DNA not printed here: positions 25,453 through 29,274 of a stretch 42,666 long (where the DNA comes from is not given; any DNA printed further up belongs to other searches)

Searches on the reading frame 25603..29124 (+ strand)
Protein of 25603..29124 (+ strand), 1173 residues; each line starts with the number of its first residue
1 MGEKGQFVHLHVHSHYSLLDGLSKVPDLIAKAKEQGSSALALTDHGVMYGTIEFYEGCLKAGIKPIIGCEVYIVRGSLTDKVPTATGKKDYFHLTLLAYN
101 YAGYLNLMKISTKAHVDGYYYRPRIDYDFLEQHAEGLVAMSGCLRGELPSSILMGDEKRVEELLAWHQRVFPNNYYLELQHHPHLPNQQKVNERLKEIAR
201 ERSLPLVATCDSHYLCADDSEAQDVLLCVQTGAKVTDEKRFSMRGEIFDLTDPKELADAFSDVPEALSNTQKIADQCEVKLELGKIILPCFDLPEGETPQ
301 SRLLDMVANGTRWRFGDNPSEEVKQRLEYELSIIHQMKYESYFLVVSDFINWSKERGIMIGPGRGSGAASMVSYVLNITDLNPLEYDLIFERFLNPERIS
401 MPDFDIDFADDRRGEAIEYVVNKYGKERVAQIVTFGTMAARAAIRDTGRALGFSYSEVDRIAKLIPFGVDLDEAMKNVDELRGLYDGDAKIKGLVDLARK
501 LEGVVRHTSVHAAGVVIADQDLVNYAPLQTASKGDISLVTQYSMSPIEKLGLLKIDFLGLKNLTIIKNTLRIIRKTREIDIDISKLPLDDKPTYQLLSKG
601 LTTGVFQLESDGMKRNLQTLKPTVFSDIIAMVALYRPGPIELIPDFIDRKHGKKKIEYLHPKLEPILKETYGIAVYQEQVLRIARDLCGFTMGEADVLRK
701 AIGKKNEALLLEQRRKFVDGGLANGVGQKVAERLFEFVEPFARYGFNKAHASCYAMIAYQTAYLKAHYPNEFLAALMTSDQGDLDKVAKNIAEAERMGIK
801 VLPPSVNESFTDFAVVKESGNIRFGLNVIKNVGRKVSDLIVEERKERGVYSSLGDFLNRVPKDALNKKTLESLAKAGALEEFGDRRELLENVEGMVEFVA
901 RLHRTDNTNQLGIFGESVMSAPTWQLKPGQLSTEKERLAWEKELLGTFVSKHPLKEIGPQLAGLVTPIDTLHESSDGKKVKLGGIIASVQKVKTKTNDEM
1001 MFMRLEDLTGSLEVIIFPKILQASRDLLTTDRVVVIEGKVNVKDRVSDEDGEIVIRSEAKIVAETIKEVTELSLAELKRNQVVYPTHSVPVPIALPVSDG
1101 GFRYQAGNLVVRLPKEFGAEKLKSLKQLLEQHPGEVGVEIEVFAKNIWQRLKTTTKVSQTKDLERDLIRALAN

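Call 75: search_protein_families(library=pfam, proteins=[window:25603-29124:+], max_evalue=0.00001)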
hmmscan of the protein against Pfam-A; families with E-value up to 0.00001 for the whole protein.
window:25603-29124:+ (1173 aa): 5 families
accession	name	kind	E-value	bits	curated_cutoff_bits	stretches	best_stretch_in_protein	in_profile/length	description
PF07733.18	DNA_pol3_alpha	-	3.9e-102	341.7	23.9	1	303-559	3-260/260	Bacterial DNA polymerase III alpha NTPase domain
PF17657.6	DNA_pol3_finger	-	1.7e-62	210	22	1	562-725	1-166/166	Bacterial DNA polymerase III alpha subunit finger domain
PF02811.25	PHP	-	1.6e-53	181.9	26.4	1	9-182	1-164/164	PHP domain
PF14579.12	HHH_6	-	8.6e-28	96.8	25.6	1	798-887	1-88/90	Helix-hairpin-helix motif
PF01336.31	tRNA_anti-codon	-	3e-08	33.9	27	1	980-1061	1-67/75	OB-fold nucleic acid binding domain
